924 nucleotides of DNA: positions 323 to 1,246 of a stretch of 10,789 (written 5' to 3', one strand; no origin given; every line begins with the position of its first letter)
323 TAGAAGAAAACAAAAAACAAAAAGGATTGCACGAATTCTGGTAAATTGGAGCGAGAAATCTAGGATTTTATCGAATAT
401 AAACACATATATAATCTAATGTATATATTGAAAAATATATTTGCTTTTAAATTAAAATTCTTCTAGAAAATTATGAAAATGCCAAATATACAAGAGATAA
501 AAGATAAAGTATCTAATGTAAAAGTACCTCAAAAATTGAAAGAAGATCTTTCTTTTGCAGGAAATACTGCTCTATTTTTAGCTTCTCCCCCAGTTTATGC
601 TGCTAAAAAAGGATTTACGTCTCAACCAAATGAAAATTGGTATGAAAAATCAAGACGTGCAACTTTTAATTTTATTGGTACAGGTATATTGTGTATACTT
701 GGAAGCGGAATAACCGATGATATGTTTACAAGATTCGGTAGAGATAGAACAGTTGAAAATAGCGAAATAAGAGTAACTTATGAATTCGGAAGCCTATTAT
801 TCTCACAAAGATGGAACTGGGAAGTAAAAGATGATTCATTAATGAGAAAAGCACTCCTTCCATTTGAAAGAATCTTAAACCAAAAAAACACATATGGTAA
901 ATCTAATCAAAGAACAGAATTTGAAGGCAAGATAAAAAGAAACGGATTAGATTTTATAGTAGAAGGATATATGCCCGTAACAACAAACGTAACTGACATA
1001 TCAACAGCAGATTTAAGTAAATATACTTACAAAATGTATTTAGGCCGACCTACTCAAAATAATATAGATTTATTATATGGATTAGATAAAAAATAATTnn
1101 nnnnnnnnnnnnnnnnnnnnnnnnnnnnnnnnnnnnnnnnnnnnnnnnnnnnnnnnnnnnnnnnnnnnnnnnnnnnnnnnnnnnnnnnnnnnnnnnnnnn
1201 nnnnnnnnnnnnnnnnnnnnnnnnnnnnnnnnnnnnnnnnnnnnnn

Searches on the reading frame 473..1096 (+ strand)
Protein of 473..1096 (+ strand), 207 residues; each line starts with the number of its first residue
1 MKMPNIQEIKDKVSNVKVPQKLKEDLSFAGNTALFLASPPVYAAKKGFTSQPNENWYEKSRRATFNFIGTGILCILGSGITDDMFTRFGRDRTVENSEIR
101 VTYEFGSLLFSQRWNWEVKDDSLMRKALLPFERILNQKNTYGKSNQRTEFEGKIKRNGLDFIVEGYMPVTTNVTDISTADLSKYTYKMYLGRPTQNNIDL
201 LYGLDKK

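Call 5: search_protein_families(library=pfam, proteins=[window:473-1096:+], max_evalue=0.01)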
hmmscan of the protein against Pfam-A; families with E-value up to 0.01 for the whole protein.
window:473-1096:+ (207 aa): 0 families

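Call 15: find_encoding_contigs(protein=window:473-1096:+, flank=10000, max_places=10)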
Protein window:473-1096:+ (207 aa): 6 contigs read that carry it; 4 places shown.
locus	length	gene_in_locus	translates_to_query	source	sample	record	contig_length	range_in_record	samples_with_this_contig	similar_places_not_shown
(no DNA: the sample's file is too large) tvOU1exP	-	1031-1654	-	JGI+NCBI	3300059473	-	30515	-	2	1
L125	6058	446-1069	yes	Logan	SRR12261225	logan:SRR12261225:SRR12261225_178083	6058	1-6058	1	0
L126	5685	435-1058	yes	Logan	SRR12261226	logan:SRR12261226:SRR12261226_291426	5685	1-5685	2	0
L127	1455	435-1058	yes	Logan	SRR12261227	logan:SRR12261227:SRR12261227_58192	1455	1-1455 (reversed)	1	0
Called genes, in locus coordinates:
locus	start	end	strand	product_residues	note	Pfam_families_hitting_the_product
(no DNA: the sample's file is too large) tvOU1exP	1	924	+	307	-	?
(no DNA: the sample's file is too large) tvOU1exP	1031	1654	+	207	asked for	-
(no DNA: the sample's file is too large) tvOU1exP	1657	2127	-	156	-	-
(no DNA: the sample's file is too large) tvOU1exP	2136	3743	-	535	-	PF17963:Big_9 (weak), PF17803:Cadherin_4, PF17892:Cadherin_5, PF17963:Big_9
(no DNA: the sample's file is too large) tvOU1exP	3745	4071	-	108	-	-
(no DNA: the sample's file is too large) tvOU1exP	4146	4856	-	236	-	-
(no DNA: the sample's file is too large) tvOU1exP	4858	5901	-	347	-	-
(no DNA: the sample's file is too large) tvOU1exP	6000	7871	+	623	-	PF00580:UvrD-helicase, PF13245:AAA_19, PF01443:Viral_helicase1 (faint), PF13361:UvrD_C, PF13538:UvrD_C_2 (faint)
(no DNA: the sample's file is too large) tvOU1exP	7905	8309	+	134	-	-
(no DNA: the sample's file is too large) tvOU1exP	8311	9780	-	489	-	PF00092:VWA, PF13519:VWA_2, PF13768:VWA_3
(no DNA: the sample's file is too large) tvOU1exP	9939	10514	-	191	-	-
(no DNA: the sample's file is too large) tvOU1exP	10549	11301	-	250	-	-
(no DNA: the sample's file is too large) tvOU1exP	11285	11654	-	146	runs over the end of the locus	-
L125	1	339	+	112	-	?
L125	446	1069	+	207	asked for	-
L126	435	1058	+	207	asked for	-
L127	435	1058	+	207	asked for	-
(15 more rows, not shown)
